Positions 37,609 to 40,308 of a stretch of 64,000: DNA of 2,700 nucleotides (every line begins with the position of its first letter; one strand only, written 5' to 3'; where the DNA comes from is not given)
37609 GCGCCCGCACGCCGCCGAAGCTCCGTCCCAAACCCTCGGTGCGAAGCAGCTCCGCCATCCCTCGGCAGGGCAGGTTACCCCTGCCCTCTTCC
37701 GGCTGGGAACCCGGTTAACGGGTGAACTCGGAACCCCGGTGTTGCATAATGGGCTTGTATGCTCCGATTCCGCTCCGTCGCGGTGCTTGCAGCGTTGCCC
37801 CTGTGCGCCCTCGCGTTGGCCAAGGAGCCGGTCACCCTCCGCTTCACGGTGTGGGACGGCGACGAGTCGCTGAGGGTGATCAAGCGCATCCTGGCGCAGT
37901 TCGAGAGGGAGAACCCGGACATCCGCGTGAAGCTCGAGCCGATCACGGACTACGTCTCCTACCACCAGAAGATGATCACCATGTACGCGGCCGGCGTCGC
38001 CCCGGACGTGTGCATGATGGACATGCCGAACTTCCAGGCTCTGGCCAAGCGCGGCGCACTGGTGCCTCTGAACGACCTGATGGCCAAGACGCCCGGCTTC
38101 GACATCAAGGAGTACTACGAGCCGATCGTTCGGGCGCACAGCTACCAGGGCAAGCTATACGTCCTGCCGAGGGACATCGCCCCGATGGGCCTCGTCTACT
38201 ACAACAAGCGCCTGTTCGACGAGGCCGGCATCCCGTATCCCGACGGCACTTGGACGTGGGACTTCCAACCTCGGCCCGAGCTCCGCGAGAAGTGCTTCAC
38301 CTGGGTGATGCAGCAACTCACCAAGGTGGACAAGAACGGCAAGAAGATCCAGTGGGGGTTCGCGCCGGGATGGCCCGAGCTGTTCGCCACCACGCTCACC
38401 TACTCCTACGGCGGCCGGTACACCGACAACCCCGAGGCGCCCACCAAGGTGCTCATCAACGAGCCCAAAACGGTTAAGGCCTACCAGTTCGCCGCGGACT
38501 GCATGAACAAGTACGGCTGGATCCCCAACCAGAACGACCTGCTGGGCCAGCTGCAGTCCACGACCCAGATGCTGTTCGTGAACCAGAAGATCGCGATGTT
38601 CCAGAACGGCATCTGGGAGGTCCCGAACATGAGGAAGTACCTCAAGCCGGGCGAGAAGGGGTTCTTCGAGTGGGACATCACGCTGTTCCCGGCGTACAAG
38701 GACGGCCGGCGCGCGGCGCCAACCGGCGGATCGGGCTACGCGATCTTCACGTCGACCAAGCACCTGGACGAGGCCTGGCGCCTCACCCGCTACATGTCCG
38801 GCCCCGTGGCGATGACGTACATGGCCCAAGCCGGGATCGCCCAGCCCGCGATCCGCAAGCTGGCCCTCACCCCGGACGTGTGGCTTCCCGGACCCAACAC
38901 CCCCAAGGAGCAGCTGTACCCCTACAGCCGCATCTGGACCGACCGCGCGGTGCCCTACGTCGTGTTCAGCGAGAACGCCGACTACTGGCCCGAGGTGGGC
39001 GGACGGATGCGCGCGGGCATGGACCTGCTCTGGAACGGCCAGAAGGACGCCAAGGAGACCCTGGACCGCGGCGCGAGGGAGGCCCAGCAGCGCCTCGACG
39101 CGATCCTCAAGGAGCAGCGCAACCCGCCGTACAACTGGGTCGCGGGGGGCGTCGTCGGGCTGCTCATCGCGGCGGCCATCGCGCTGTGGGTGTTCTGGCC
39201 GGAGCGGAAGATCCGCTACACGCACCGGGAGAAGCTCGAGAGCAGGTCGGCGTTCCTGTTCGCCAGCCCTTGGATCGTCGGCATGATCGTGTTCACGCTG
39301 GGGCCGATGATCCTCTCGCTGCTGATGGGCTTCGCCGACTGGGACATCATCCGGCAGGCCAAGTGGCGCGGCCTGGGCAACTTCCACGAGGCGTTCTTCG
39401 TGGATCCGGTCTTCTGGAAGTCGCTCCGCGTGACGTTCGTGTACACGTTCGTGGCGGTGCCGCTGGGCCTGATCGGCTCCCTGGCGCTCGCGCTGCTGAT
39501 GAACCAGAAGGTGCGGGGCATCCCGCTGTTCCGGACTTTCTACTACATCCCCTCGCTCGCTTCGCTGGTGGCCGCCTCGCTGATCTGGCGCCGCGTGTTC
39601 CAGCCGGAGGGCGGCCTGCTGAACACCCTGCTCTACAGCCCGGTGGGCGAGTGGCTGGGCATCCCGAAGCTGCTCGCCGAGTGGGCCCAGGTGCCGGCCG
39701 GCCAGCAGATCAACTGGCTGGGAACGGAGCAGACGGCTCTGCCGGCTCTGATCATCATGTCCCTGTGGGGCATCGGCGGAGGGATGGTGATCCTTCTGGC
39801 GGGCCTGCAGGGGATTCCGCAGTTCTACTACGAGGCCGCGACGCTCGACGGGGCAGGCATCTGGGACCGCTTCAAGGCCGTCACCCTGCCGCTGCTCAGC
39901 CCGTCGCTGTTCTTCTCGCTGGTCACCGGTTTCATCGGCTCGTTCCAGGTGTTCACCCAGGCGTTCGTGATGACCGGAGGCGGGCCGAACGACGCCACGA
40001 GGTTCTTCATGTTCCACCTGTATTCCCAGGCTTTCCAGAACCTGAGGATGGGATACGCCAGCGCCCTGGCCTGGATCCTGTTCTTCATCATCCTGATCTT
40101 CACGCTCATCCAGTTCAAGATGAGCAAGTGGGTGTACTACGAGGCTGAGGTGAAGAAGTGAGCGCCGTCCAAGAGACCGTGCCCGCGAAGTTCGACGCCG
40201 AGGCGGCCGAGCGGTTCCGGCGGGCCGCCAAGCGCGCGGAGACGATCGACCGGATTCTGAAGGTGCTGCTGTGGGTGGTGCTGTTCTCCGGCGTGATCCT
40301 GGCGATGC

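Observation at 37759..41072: CUT1-type sugar ABC importer whose solute-binding protein is fused to the MalF-type permease in one 800-aa polypeptide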

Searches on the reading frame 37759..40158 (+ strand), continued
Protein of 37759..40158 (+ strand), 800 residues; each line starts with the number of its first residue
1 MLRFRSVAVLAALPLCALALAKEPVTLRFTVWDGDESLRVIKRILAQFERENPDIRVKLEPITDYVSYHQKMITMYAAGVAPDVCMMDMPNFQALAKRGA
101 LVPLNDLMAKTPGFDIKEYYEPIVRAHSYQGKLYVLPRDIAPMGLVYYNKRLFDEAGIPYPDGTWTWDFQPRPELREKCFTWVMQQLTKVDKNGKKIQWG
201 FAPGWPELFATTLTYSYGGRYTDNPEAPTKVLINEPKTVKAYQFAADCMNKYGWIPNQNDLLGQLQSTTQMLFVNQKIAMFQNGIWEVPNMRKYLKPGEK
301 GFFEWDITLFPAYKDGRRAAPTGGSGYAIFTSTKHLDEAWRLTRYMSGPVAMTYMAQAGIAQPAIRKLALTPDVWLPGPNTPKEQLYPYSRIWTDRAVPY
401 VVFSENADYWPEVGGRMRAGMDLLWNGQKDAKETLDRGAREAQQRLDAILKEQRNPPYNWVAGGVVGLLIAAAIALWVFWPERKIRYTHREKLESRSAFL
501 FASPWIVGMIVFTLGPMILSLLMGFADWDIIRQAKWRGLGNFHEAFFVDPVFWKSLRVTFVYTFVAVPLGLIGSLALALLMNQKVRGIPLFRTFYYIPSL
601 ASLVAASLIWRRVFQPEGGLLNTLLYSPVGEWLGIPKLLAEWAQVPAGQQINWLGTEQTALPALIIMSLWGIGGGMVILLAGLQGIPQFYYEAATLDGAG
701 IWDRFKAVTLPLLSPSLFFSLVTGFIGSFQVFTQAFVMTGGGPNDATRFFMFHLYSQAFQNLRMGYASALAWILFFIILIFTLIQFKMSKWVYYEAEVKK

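Call 51: find_encoding_contigs(protein=P0297, flank=10000, max_places=2)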
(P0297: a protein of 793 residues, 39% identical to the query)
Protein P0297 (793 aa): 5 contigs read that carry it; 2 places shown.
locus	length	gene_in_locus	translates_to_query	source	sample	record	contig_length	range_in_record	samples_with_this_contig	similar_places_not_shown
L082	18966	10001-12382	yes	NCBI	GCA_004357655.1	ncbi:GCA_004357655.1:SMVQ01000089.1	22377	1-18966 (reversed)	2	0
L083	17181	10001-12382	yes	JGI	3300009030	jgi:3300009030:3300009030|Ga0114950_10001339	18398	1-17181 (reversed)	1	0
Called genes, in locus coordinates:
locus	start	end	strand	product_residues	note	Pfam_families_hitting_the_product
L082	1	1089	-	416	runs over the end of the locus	-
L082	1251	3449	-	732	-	PF04151:PPC (weak), PF02922:CBM_48, PF00128:Alpha-amylase, PF02806:Alpha-amylase_C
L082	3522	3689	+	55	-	-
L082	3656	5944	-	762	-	PF11897:DUF3417, PF00343:Phosphorylase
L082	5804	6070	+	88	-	PF07927:HicA_toxin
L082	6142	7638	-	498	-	PF02446:Glyco_hydro_77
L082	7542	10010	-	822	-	PF02922:CBM_48 (faint), PF16561:AMPK1_CBM (weak), PF00128:Alpha-amylase, PF16657:Malt_amylase_C (weak)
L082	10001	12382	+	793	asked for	PF01547:SBP_bac_1, PF13416:SBP_bac_8, PF00528:BPD_transp_1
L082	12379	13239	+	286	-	PF00528:BPD_transp_1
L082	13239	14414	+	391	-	PF00005:ABC_tran, PF17912:OB_MalK, PF08402:TOBE_2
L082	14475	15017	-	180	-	-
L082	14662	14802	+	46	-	-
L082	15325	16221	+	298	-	PF07452:CHRD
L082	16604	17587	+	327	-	PF01663:Phosphodiest, PF01676:Metalloenzyme, PF00884:Sulfatase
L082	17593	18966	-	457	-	?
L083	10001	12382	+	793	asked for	PF01547:SBP_bac_1, PF13416:SBP_bac_8, PF00528:BPD_transp_1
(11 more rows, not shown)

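Call 58: predict_structure(alignment_id=A4)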
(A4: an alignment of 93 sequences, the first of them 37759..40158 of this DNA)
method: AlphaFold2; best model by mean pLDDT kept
length: 800 residues; sequences in the alignment: 93
mean_pLDDT: 92.1   pTM: 0.86
mean pLDDT of the five models: 92.1, 91.3, 91.1, 90.4, 90.2
residues with pLDDT >= 90: 607; 70-90: 176; 50-70: 13; < 50: 4
segments of 3 or more residues with pLDDT < 50: 797-800
pLDDT, mean of each block of 10 residues (from residue 1): 74 84 94 93 98 98 90 92 96 93 98 97 97 98 97 97 96 94 97 93 97 98 95 98 98 91 76 96 94 94 97 97 97 98 98 94 97 96 94 97 93 90 91 96 94 94 96 91 89 92 91 94 93 93 94 95 95 93 82 73 83 87 93 92 86 90 93 89 92 92 92 92 88 86 90 91 92 94 85 56
secondary structure, 60 per line:
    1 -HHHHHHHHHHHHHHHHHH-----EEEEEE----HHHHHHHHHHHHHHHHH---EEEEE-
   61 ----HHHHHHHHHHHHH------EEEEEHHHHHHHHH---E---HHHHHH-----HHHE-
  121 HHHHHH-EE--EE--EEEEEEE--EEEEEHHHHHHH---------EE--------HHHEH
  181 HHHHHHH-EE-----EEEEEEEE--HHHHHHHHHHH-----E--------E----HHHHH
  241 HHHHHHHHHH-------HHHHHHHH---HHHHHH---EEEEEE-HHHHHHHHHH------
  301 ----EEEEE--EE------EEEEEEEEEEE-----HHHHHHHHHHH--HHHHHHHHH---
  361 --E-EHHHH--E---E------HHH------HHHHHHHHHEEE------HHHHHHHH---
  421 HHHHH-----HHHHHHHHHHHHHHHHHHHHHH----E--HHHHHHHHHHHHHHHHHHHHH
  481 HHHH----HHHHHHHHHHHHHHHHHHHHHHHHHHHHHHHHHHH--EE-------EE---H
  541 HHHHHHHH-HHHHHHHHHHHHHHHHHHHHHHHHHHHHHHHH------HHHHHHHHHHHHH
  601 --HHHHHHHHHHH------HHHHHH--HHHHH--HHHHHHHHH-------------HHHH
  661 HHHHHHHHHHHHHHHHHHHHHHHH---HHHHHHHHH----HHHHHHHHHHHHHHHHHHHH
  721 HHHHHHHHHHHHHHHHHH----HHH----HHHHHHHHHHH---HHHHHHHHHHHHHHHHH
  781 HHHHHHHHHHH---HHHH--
elements in order (helices of 4 or more, strands of 3 or more residues): H2-19 E25-30 H35-51 E55-59 H65-77 E84-88 H89-97 H105-110 H121-126 E136-142 E145-149 H150-156 H180-187 E196-203 H206-216 H236-250 H258-265 H269-274 E278-283 H285-294 E305-309 E320-330 H336-346 H349-357 H366-369 H392-400 E401-403 H410-417 H421-425 H431-452 H460-484 H489-523 H540-548 H550-581 H588-600 H603-613 H620-625 H628-632 H635-643 H657-684 H688-696 H701-738 H750-760 H764-791 H795-798

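Call 62: fold_search(model_id=the predicted structure, library=pdb)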
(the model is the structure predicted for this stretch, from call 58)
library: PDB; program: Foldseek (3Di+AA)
matches with E <= 10: 1431; with E <= 0.001: 1012
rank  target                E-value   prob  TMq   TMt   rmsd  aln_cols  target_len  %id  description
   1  5f7v_A                3.9e-24  1.00  0.44  0.88   3.3       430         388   21  ABC substrate-binding protein Lmo0181 from Listeria monocytogenes in complex with cycloalternan (released 2016-09-07)
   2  6rjy_A                2.9e-22  1.00  0.46  0.85   3.3       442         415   24  The crystal structure of AbnE, an arabino-oligosaccharide binding protein, in complex with arabinobiose (released 2020-04-15)
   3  5k2y_A                3.0e-21  1.00  0.40  0.75   5.0       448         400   20  Crystal structure of M. tuberculosis UspC (monoclinic crystal form) (released 2016-06-01)
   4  5k2x                  4.2e-21  1.00  0.40  0.73   5.1       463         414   21  Crystal structure of M. tuberculosis UspC (tetragonal crystal form) (released 2016-06-01)
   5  4qsd_A                4.6e-20  1.00  0.42  0.83   3.9       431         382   22  Crystal structure of atu4361 sugar transporter from Agrobacterium Fabrum C58, target efi-510558, with bound sucrose (released 2014-08-06)
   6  1eu8_A                1.2e-19  1.00  0.45  0.84   3.9       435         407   20  STRUCTURE OF TREHALOSE MALTOSE BINDING PROTEIN FROM THERMOCOCCUS LITORALIS (released 2001-03-14)
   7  9xfu_A                1.8e-19  1.00  0.41  0.80   4.2       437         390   23  Cycloisomaltooligosaccharide binding protein in complex with isomaltoheptaose (released 2026-03-25)
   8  5ci5_B                2.3e-19  1.00  0.42  0.82   4.0       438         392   18  Crystal Structure of an ABC transporter Solute Binding Protein from Thermotoga Lettingae TMO (Tlet_1705, TARGET EFI-51 (released 2015-07-22)
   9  9xf5_A                2.6e-19  1.00  0.41  0.81   4.4       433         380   24  Cycloisomaltooligosaccharide binding protein in complex with cycloisomaltooctaose (released 2026-03-25)
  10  4qrz_A                2.7e-19  1.00  0.42  0.83   4.1       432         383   23  Crystal structure of sugar transporter atu4361 from agrobacterium fabrum c58, target efi-510558, with bound maltotrios (released 2014-07-16)
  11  6dtq_A                3.3e-19  1.00  0.43  0.84   3.9       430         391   20  Maltose bound T. maritima MalE3 (released 2018-09-19)
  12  3uor_A                3.9e-19  1.00  0.43  0.81   4.1       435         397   22  The structure of the sugar-binding protein MalE from the phytopathogen Xanthomonas citri (released 2011-12-14)
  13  6dtr                  7.2e-19  1.00  0.42  0.81   4.1       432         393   20  Apo T. maritima MalE3 (released 2018-09-19)
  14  4rjz                  8.3e-19  1.00  0.41  0.82   3.8       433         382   20  Crystal structure of ATU4361 sugar transporter from Agrobacterium fabrum C58, target EFI-510558, an open conformation (released 2014-11-05)
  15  8art_B                1.5e-18  1.00  0.42  0.81   4.4       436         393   22  ABC transporter binding protein MalE from Streptomyces scabiei in complex with maltose (released 2023-08-30)
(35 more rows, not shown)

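Call 64: find_homologous_proteins(query=P0142, max_evalue=1e-50)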
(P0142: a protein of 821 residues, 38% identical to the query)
Query P0142 (821 aa): 893 proteins with E <= 1e-50 among 8000 candidates; the best 120 are listed.
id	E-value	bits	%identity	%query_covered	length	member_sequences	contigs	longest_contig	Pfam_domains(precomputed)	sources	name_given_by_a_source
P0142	0.0e+0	1885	100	100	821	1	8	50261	PF13416.12,PF00528.28,PF01547.31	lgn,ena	-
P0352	0.0e+0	1736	91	100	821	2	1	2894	PF13416.12,PF00528.28,PF01547.31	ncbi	ncbi:MAG: extracellular solute-binding protein, partial [Candidatus Poribacteria bacterium]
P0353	0.0e+0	1693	89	100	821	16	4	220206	PF13416.12,PF00528.28,PF01547.31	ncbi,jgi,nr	ncbi:extracellular solute-binding protein [Candidatus Poribacteria bacterium]|jgi:ABC-type sugar tra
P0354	0.0e+0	1406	76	96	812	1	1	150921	PF13416.12,PF00528.28,PF01547.31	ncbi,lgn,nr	ncbi:MAG: hypothetical protein KatS3mg115_0688 [Candidatus Poribacteria bacterium]|nr:MAG: hypotheti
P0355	0.0e+0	1362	73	99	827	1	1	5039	PF13416.12,PF00528.28,PF01547.31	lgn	-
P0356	0.0e+0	1356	74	96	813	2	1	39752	PF13416.12,PF00528.28,PF01547.31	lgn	-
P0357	0.0e+0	1296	70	100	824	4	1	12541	PF13416.12,PF00528.28,PF01547.31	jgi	-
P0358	0.0e+0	1250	67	100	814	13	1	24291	PF13416.12,PF00528.28,PF01547.31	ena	-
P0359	0.0e+0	1233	67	97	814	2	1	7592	PF13416.12,PF00528.28,PF01547.31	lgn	-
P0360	0.0e+0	1221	67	96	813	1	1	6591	PF13416.12,PF00528.28,PF01547.31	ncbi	-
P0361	0.0e+0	1080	60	100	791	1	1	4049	PF13416.12,PF00528.28,PF01547.31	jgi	jgi:multiple sugar transport system permease protein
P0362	0.0e+0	1075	61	96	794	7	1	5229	PF13416.12,PF00528.28,PF01547.31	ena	-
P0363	0.0e+0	1016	58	96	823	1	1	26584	PF13416.12,PF00528.28,PF01547.31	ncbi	ncbi:MAG: extracellular solute-binding protein [Armatimonadota bacterium]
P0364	7.6e-294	995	57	96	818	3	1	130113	PF13416.12,PF00528.28,PF01547.31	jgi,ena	-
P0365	1.4e-293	994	59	96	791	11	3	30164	PF13416.12,PF00528.28,PF01547.31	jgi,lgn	jgi:ABC-type sugar transport system permease subunit/ABC-type glycerol-3-phosphate transport system 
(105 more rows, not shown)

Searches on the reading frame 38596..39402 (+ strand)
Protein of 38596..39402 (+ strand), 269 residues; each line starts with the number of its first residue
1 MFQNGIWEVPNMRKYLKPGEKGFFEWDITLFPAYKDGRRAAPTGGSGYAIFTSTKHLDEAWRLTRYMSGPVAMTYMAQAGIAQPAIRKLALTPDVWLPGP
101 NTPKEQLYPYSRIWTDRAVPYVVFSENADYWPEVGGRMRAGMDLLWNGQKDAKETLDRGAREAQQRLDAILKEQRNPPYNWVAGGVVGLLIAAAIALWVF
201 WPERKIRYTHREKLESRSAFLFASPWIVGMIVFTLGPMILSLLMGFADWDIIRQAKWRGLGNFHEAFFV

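Call 22: find_related_loci(query=A2, collection=genome_contigs, flank=6000)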
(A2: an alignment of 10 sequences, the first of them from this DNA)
Query A2 (269 aa) in genome_contigs; peptide patterns used: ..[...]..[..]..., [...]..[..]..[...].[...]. (x = any residue, [..] = any of these).
147 stretches matched a pattern; 107 encode a relative of the query (tblastn E <= 1e-3); the best 80 are kept; 80 distinct loci.
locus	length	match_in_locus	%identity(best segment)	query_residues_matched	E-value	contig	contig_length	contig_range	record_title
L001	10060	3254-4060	94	1-269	5e-174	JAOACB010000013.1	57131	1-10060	MAG: Fimbriimonadales bacterium isolate SKW193 NODE_13_length_57131_cov_3.256805, whole genome shotgun sequence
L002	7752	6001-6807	65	1-269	1e-120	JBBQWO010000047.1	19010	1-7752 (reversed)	MAG: Fimbriimonadales bacterium isolate Co_metawrap_2059 Cmw_2059_k141_14029004_length_19010_cov_10.0000, whole genome s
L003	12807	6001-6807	64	1-269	2e-117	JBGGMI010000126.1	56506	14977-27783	MAG: Fimbriimonas sp. isolate bin.008 k141_2246357, whole genome shotgun sequence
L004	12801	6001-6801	64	1-267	7e-117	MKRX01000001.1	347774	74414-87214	MAG: Armatimonadetes bacterium 55-13 SCNpilot_expt_500_bf_scaffold_103, whole genome shotgun sequence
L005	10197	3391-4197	62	1-269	8e-114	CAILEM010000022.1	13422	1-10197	MAG: uncultured Armatimonadetes bacterium isolate Ki2-D3_bin-0414 genome assembly, contig: bin-0414:022/168, whole genom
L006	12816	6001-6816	61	1-267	5e-112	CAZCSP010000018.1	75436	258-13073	MAG TPA_asm: uncultured Fimbriimonadaceae bacterium isolate SRP344714_co1_417 genome assembly, contig: NODE_768_length_7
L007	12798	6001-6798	61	1-266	3e-112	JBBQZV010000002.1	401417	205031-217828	MAG: Fimbriimonadales bacterium isolate Co_metawrap_2252 Cmw_2252_k141_1775809_length_401417_cov_12.0000, whole genome s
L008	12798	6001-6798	62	1-266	2e-111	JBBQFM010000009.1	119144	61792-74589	MAG: Fimbriimonadales bacterium isolate Co_metawrap_1030 Cmw_1030_k141_20826573_length_119144_cov_23.9992, whole genome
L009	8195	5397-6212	61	1-267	3e-110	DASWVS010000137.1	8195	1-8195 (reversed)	MAG TPA_asm: Fimbriimonas sp. isolate SMAG_U3636 k141_615427, whole genome shotgun sequence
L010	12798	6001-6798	61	1-266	4e-109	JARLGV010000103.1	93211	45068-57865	MAG: Fimbriimonas sp. isolate MAG_BO249 MetaBAT2_Bin_249_Oxic_k141_1504307, whole genome shotgun sequence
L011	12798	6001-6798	59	1-266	7e-109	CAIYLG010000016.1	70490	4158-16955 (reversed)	MAG: uncultured Armatimonadetes bacterium isolate AM-2014_bin-2629 genome assembly, contig: bin-2629:16/66, whole genome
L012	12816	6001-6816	59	1-267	1e-107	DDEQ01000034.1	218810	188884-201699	MAG TPA_asm: Chthonomonas sp. UBA1950 UBA1950_contig_780, whole genome shotgun sequence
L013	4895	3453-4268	61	1-267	1e-106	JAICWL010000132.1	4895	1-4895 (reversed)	MAG: Fimbriimonadaceae bacterium isolate LS_FP_2_bin.42 k141_4847989_length_4895_cov_8.0000, whole genome shotgun sequen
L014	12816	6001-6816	59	1-267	2e-105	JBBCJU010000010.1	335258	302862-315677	MAG: Fimbriimonadaceae bacterium isolate MAG_CPA_45 P10A_000000024770, whole genome shotgun sequence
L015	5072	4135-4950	59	1-267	1e-105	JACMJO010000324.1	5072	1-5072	MAG: Fimbriimonadaceae bacterium isolate ES-bin-173 ES-bin-173-contig-k141_8067681, whole genome shotgun sequence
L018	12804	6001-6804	59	1-269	5e-103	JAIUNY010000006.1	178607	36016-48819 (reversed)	MAG: Armatimonadota bacterium isolate FIMBRI1 spades-bin.55~NODE_339_length_178607_cov_1.49739, whole genome shotgun seq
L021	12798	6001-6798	56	1-267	3e-101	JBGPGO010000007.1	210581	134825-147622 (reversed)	MAG: Fimbriimonadia bacterium isolate OBJ_0618_7090110_40 k141_6137071_length_210581_cov_16.2183, whole genome shotgun s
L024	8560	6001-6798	55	1-267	4e-100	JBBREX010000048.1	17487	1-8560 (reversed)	MAG: Fimbriimonadales bacterium isolate Co_metawrap_2535 Cmw_2535_k141_22564680_length_17487_cov_6.9986, whole genome sh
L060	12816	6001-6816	52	1-268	3e-87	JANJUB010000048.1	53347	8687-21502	MAG: Fimbriimonadaceae bacterium isolate RX3_metabat.bin.16 RX3_k141_428615, whole genome shotgun sequence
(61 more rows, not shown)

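Call 68: search_protein_families(library=pfam, proteins=[L060:3724-4812:+, L018:8520-9602:+, L021:840-2558:-, L060:8449-9864:+, L024:3825-5174:+, L003:9999-12287:-], max_evalue=0.001)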
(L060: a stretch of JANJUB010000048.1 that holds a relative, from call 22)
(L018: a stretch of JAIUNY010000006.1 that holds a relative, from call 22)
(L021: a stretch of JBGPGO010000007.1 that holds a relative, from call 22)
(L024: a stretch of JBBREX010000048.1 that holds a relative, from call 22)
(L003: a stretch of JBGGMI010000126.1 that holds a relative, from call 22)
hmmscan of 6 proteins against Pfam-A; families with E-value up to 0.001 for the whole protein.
L060:3724-4812:+ (362 aa): 1 family
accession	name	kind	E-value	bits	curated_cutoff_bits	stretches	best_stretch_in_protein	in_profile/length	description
PF07963.17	N_methyl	-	4.2e-08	32.9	21.2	1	81-106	2-27/27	Prokaryotic N-terminal methylation motif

L018:8520-9602:+ (360 aa): 4 families
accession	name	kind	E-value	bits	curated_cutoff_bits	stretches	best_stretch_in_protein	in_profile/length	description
PF13377.12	Peripla_BP_3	-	3.9e-38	131.6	26.5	1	191-351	1-167/167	Periplasmic binding protein-like domain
PF00532.27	Peripla_BP_1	-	6.7e-22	78.7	22.2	1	103-340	20-273/281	Periplasmic binding proteins and sugar binding domain of LacI family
PF00356.27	LacI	-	5.8e-15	55.2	27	1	22-68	1-46/46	Bacterial regulatory proteins, lacI family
PF13407.12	Peripla_BP_4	-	4.1e-07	30.3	35.1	1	105-333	19-257/258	Periplasmic binding protein domain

L021:840-2558:- (572 aa): 1 family
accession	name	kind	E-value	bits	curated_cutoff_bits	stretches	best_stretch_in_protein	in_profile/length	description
PF13620.12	CarboxypepD_reg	-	0.0002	22.1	32.3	1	464-507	29-72/82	Carboxypeptidase regulatory-like domain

L060:8449-9864:+ (471 aa): 1 family
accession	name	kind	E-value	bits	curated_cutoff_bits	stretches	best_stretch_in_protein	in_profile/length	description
PF00232.24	Glyco_hydro_1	-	2.3e-143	478.4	22.6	1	2-449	4-452/453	Glycosyl hydrolase family 1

L024:3825-5174:+ (449 aa): 1 family
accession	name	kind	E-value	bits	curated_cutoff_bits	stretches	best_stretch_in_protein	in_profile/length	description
PF10091.15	Glycoamylase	-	6.8e-51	173.3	27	1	211-414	3-219/221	Putative glucoamylase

L003:9999-12287:- (762 aa): 1 family
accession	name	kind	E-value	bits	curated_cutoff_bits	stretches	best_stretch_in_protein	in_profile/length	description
PF00150.24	Cellulase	-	0.00034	20.7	23.5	1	362-529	11-157/272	Cellulase (glycosyl hydrolase family 5)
